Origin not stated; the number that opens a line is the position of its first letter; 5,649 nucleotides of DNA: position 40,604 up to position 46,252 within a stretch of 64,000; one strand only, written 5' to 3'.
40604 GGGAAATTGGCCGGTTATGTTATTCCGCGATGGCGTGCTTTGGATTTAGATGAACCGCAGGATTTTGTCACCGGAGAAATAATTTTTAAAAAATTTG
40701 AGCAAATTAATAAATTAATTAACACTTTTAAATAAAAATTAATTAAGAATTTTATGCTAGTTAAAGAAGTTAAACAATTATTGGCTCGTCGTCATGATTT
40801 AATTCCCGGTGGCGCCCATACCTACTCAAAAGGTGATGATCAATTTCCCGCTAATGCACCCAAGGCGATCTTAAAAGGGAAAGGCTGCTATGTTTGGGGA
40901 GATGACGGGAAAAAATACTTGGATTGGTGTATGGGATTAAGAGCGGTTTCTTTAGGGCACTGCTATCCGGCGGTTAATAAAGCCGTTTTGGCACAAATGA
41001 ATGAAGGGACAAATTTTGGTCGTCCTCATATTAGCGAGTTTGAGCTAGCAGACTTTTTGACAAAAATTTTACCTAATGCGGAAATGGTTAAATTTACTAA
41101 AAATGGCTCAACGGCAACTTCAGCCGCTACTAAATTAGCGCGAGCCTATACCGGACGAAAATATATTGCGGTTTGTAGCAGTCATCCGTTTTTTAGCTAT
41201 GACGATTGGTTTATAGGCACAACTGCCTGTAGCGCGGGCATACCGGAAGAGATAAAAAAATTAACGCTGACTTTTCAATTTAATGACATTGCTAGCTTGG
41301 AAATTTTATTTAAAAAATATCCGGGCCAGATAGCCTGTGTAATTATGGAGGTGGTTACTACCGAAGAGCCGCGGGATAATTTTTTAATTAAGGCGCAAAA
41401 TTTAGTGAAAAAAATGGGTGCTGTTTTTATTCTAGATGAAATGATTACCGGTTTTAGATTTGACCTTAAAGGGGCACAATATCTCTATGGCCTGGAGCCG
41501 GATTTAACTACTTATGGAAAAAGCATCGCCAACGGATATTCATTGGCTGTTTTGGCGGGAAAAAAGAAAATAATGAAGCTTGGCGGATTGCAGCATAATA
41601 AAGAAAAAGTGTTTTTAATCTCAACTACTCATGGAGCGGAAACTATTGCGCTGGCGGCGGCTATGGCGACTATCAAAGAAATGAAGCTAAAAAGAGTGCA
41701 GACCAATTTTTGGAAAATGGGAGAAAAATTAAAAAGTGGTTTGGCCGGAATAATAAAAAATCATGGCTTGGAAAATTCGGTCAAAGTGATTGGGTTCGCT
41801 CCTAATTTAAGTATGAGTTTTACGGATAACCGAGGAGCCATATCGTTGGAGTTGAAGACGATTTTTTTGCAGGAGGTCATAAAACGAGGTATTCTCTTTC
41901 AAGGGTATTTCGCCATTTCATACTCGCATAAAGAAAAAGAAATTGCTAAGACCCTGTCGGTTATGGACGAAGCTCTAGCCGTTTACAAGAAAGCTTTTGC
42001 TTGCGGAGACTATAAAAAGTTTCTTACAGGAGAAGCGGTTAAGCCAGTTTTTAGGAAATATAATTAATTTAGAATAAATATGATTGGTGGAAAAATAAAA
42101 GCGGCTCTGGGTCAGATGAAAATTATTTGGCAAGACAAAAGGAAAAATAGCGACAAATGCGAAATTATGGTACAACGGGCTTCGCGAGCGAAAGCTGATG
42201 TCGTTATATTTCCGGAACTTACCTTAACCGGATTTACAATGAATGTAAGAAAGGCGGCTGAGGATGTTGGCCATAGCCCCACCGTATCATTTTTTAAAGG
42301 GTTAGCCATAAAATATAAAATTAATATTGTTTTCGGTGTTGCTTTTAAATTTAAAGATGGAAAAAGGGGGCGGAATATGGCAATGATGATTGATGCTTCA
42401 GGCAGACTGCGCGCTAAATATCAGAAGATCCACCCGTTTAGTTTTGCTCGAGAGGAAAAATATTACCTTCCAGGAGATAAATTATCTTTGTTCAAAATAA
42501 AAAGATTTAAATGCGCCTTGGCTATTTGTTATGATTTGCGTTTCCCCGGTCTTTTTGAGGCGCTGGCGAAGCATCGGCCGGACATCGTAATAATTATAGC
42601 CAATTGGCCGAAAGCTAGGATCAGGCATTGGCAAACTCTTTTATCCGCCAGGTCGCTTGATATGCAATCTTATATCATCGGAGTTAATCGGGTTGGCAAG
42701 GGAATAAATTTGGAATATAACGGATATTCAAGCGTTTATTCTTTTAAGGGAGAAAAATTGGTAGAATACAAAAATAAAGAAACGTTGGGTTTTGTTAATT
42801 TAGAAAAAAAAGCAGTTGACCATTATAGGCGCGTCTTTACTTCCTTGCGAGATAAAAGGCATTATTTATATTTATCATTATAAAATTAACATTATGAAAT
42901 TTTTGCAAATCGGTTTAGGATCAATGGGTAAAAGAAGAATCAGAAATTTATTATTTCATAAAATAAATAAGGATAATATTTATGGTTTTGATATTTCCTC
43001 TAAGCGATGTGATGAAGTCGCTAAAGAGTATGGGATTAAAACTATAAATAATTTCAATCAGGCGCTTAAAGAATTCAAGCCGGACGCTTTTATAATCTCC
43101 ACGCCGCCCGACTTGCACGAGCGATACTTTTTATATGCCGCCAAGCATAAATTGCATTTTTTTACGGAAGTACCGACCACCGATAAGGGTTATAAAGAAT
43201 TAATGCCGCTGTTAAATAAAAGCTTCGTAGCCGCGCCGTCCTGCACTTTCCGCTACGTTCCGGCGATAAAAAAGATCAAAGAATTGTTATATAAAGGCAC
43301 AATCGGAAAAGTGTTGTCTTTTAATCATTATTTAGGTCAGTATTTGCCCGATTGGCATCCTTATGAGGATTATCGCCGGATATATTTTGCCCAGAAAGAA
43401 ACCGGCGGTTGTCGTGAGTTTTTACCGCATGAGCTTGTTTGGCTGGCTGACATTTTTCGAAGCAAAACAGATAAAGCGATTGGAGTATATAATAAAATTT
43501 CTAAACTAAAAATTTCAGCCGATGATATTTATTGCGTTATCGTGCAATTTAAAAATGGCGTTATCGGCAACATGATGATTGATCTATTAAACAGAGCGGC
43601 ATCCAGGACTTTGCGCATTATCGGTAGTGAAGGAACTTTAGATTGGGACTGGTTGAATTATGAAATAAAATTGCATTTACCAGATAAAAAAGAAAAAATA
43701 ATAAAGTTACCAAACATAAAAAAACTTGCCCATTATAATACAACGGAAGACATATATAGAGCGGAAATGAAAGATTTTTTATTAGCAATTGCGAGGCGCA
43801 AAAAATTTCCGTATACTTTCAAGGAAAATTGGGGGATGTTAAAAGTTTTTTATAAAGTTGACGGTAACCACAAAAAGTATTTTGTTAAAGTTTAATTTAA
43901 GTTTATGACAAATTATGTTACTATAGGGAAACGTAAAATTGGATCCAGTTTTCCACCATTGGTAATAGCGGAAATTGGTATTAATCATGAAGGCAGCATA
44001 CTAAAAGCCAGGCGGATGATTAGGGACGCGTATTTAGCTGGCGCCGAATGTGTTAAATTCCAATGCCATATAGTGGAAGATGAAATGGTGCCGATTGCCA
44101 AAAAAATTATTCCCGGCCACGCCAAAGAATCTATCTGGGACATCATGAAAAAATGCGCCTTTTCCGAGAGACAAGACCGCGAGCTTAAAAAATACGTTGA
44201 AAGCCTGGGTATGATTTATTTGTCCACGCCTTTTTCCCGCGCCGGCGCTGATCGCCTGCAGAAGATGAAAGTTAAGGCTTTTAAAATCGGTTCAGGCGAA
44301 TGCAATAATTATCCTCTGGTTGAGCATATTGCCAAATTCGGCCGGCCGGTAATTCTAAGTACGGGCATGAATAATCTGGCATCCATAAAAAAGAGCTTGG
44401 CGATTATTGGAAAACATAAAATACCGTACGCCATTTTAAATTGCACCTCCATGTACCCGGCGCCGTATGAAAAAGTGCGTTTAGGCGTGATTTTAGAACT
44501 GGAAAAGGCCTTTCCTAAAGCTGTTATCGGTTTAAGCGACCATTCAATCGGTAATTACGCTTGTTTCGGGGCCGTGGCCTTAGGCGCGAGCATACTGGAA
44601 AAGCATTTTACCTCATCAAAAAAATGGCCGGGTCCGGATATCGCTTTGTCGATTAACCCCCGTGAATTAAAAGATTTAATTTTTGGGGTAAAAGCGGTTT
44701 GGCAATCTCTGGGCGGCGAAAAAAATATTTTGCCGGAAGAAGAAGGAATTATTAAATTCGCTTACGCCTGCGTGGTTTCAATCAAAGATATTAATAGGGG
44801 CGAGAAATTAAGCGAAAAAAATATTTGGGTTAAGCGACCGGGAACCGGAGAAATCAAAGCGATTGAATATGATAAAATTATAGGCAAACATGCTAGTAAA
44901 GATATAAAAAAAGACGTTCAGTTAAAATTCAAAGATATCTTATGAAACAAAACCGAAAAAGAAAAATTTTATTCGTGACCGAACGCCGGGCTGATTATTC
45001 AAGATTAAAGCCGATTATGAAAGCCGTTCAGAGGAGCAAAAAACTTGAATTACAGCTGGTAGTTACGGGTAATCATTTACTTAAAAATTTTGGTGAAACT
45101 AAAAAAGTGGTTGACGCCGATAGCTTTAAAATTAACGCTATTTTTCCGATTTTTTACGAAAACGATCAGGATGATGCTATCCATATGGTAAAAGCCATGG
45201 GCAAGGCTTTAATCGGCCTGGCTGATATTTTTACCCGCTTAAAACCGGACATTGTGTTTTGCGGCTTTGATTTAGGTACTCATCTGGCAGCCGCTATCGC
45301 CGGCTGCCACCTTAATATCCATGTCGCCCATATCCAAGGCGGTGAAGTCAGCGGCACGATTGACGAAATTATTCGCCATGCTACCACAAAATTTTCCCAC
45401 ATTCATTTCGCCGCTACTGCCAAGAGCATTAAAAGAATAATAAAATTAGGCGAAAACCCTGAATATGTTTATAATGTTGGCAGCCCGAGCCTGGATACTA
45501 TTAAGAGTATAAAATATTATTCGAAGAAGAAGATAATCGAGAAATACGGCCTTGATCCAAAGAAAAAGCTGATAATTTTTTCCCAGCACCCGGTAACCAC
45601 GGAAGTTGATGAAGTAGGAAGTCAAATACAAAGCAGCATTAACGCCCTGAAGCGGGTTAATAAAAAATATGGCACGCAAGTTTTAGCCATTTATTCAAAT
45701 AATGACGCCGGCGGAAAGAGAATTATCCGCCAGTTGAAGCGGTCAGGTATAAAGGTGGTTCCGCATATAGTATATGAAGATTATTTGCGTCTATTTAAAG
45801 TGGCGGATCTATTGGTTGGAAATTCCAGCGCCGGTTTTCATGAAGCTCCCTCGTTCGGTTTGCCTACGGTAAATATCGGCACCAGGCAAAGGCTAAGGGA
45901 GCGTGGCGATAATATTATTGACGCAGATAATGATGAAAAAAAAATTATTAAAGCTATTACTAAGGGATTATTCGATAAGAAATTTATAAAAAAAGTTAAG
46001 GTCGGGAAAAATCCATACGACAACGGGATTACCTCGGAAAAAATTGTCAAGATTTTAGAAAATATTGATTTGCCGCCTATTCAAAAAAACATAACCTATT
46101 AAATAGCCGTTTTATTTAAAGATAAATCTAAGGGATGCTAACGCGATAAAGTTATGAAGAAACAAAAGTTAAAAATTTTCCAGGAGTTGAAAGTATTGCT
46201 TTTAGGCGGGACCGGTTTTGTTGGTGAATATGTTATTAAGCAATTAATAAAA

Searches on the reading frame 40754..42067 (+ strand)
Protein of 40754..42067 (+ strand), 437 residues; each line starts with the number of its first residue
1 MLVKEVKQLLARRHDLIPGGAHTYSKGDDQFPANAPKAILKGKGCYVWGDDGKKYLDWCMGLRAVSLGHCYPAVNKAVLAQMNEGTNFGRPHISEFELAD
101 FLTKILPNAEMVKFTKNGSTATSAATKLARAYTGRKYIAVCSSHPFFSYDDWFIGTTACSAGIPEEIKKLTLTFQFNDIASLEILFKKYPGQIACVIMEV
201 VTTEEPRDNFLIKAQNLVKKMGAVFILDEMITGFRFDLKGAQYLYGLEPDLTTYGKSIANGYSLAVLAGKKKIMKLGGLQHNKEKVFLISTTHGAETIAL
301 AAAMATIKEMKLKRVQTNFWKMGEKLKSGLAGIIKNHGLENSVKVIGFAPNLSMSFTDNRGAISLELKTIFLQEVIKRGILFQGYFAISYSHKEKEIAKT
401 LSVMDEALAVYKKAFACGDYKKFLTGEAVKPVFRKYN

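Call 8: search_protein_families(library=pfam, proteins=[window:40754-42067:+], max_evalue=0.001)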
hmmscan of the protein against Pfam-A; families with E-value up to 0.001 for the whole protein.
window:40754-42067:+ (437 aa): 1 family
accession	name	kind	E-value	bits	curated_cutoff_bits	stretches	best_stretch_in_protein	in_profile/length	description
PF00202.27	Aminotran_3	-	1.2e-39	136.6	30.5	1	37-348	11-344/403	Aminotransferase class-III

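Call 65: search_protein_families(library=ncbifam, proteins=[window:40754-42067:+], max_evalue=0.001)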
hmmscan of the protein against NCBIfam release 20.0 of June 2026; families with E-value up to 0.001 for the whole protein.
window:40754-42067:+ (437 aa): 68 families (the best 25 are shown)
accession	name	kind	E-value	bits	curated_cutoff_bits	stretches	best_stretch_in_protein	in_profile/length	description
NF004856.0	PRK06209.1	equivalog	4.6e-178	592.4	486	1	4-437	9-441/450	glutamate-1-semialdehyde 2,1-aminomutase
NF000818.0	PRK00062.1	subfamily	1.8e-68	231.2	398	1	4-410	4-426/429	glutamate-1-semialdehyde 2,1-aminomutase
TIGR00713.1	hemL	equivalog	1.5e-65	221.6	527.3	1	9-408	5-420/423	glutamate-1-semialdehyde 2,1-aminomutase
NF041362.1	GntE_guanitoxin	equivalog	6.9e-65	219.2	525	1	7-401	9-426/426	guanitoxin biosynthesis PLP-dependent transaminase GntE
NF009055.0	PRK12389.1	equivalog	1.8e-53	181.7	637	1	4-411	4-428/431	glutamate-1-semialdehyde 2,1-aminomutase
NF005993.0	PRK08117.1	subfamily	9.8e-41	139.7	574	2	175-383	188-394/433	aspartate aminotransferase family protein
TIGR00707.1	argD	subfamily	1.5e-35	122.8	410.05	1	36-348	10-323/381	acetylornithine/succinylornithine family transaminase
NF005453.0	PRK07046.1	subfamily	1.9e-34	119.1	425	1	31-409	53-449/453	transaminase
NF001864.0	PRK00615.1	equivalog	1.6e-32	112.6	706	1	51-362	51-369/433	glutamate-1-semialdehyde aminotransferase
NF002797.0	PRK02936.1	equivalog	1.3e-31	109.7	496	1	38-339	14-312/385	acetylornithine transaminase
TIGR00508.1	bioA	equivalog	1.3e-31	109.7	405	2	174-408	177-418/419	adenosylmethionine--8-amino-7-oxononanoate transaminase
NF004426.0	PRK05769.1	equivalog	3e-30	105.4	552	2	185-382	212-405/441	acetyl ornithine aminotransferase family protein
NF002874.0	PRK03244.1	equivalog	3e-29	102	457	1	36-333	26-322/399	acetylornithine transaminase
NF005683.0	PRK07481.1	subfamily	4.9e-28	98.3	575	2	183-349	209-380/453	hypothetical protein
NF004718.0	PRK06062.1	subfamily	4.9e-28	97.9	472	2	35-138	38-144/454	hypothetical protein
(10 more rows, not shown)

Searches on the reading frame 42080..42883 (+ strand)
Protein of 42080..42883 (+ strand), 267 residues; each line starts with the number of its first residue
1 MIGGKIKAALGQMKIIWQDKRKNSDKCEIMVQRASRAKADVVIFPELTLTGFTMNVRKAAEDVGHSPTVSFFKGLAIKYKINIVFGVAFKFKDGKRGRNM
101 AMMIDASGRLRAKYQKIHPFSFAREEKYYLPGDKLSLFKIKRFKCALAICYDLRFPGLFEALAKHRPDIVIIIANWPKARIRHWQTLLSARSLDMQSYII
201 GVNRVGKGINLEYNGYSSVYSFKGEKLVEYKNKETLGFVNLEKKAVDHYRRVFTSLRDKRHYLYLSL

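Call 8: search_protein_families(library=pfam, proteins=[window:42080-42883:+], max_evalue=0.001)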
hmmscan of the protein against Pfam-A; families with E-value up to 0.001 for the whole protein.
window:42080-42883:+ (267 aa): 1 family
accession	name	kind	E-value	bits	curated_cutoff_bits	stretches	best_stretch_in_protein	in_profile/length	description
PF00795.27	CN_hydrolase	-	1.5e-40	139.6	23.2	1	7-249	1-254/256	Carbon-nitrogen hydrolase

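Call 65: search_protein_families(library=ncbifam, proteins=[window:42080-42883:+], max_evalue=0.001)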
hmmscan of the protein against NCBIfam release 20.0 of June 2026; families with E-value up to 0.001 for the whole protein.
window:42080-42883:+ (267 aa): 11 families
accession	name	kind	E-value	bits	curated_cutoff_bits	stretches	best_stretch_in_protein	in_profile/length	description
NF007757.0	PRK10438.1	equivalog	1.3e-37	129.4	249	1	6-261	4-252/256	amidohydrolase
NF033621.1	de_GSH_amidase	exception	1.5e-27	96.6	355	1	8-261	2-255/260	deaminated glutathione amidase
NF040852.1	nitrile_Arch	equivalog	5.4e-27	94.6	500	1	6-248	1-242/262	nitrilase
TIGR03381.1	agmatine_aguB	equivalog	1.3e-21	77.2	410.25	1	8-265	3-277/279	N-carbamoylputrescine amidase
NF043013.1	DeGluthAmidYersProt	equivalog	8.2e-20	71.1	500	1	22-207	19-215/278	deaminated glutathione amidase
NF010588.0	PRK13981.1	equivalog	3.8e-17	61.9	479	1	5-244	4-247/546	NAD+ synthase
NF009803.0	PRK13287.1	equivalog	1.2e-15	57.2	406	1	29-234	43-249/333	formamidase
TIGR00546.1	lnt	equivalog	3.4e-10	39.7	132.9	1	22-185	182-361/395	apolipoprotein N-acyltransferase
NF009802.0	PRK13286.1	equivalog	5e-10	38.8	427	1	35-255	48-272/345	aliphatic amidase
NF002730.0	PRK02628.1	equivalog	0.00016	20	473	1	6-55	13-62/677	NAD(+) synthase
NF008934.0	PRK12291.1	equivalog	0.00023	20.6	427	1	20-175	213-369/419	apolipoprotein N-acyltransferase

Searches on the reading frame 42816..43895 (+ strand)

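Call 8: search_protein_families(library=pfam, proteins=[window:42816-43895:+], max_evalue=0.001)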
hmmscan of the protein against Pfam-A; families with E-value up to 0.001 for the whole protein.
window:42816-43895:+ (359 aa): 3 families
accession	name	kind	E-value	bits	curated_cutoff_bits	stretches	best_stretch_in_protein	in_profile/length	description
PF22725.1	GFO_IDH_MocA_C3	-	3.9e-11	43.5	27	1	152-275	2-123/124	GFO/IDH/MocA C-terminal domain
PF01408.29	GFO_IDH_MocA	-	7.3e-11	43.3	24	1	28-122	2-96/120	Oxidoreductase family, NAD-binding Rossmann fold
PF02894.22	GFO_IDH_MocA_C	-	2.1e-05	24.9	22.9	1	155-332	1-188/218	Oxidoreductase family, C-terminal alpha/beta domain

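Call 65: search_protein_families(library=ncbifam, proteins=[window:42816-43895:+], max_evalue=0.001)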
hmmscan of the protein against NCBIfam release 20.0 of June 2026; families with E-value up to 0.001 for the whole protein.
window:42816-43895:+ (359 aa): 5 families
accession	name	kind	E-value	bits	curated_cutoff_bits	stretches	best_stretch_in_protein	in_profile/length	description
NF040723.1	UDP-GlcNAcDh_Arch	equivalog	4.9e-18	65.7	450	2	31-170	5-145/302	UDP-N-acetylglucosamine 3-dehydrogenase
TIGR04380.1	myo_inos_iolG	equivalog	1.8e-14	53.4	355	1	28-170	3-149/330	inositol 2-dehydrogenase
NF052479.1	LevoglcsnDh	equivalog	4.9e-09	35.3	650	1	59-182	43-167/386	levoglucosan dehydrogenase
NF041392.1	XylDh_Gfo6_Halo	equivalog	0.00029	19.7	350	0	64-186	54-183/350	D-xylose 1-dehydrogenase Gfo6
NF058561.1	BT_2158_fam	equivalog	0.00035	19.3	750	1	25-169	34-180/487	glycoside 3-dehydrogenase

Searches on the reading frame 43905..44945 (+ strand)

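Call 8: search_protein_families(library=pfam, proteins=[window:43905-44945:+], max_evalue=0.001)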
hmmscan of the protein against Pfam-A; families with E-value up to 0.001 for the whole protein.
window:43905-44945:+ (346 aa): 2 families
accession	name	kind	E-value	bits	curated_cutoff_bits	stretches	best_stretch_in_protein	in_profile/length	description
PF03102.20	NeuB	-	4.1e-72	243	22.1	1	38-272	1-239/241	NeuB family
PF08666.17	SAF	-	1.1e-11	45.5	21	1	289-344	3-61/63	SAF domain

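Call 29: search_protein_families(library=ncbifam, proteins=[window:43905-44945:+], max_evalue=1e-10)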
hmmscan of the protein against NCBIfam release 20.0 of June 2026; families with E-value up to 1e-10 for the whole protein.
window:43905-44945:+ (346 aa): 2 families
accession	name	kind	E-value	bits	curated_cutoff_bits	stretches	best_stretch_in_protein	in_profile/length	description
TIGR03569.1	NeuB_NnaB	equivalog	4.7e-111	371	399.65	1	19-340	2-329/329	N-acetylneuraminate synthase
TIGR03586.1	PseI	equivalog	1.2e-67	228.4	340.25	1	18-337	2-324/327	pseudaminic acid synthase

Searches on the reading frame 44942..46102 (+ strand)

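Call 8: search_protein_families(library=pfam, proteins=[window:44942-46102:+], max_evalue=0.001)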
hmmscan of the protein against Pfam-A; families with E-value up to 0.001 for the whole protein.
window:44942-46102:+ (386 aa): 1 family
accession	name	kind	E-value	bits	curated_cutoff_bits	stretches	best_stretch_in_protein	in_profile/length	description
PF02350.25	Epimerase_2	-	1.2e-75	255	30.6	1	27-373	1-347/347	UDP-N-acetylglucosamine 2-epimerase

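Call 29: search_protein_families(library=ncbifam, proteins=[window:44942-46102:+], max_evalue=1e-10)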
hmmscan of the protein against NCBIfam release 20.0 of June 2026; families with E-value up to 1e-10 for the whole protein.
window:44942-46102:+ (386 aa): 2 families
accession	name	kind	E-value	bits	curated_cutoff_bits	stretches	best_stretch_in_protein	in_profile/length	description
TIGR03568.1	NeuC_NnaA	equivalog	5e-116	387.6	235.9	1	7-372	1-365/365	UDP-N-acetylglucosamine 2-epimerase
TIGR00236.1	wecB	equivalog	6.1e-32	111.2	210.15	1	9-374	3-364/366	non-hydrolyzing UDP-N-acetylglucosamine 2-epimerase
